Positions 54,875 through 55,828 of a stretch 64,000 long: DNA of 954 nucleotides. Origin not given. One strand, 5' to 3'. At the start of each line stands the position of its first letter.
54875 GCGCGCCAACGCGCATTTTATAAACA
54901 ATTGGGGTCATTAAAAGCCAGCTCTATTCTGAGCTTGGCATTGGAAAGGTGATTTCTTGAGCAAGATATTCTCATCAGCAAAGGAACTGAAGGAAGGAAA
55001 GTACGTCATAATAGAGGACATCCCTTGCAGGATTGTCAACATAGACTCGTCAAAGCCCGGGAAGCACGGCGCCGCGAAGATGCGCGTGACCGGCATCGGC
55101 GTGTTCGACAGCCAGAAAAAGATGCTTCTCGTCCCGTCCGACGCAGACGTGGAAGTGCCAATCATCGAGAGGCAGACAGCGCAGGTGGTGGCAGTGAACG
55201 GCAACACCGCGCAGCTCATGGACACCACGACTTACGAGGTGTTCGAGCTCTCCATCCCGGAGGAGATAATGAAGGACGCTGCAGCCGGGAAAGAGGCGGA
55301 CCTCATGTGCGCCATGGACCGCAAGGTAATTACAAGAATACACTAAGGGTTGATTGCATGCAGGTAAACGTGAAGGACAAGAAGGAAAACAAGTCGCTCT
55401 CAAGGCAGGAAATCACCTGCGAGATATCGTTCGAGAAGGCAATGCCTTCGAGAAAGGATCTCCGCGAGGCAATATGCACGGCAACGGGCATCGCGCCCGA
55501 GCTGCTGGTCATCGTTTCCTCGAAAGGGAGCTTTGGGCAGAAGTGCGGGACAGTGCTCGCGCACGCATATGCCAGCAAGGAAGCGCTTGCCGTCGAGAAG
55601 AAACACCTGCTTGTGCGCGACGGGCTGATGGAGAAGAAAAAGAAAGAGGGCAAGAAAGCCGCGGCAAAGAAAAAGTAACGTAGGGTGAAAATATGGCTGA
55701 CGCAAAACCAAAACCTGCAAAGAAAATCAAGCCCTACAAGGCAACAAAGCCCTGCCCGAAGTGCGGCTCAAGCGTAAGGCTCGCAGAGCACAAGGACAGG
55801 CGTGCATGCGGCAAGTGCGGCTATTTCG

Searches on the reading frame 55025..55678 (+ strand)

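Call 87: search_protein_families(library=pfam, proteins=[window:55025-55678:+], max_evalue=0.01)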
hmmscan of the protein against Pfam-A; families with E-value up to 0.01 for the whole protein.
window:55025-55678:+ (217 aa): 2 families
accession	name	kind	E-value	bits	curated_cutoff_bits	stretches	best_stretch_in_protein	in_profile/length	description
PF01282.25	Ribosomal_S24e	-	9.8e-17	61.3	24.5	1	116-207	2-95/95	Ribosomal protein S24e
PF19141.5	DUF5824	-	0.0062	17.1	25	0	105-205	19-118/127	Family of unknown function (DUF5824)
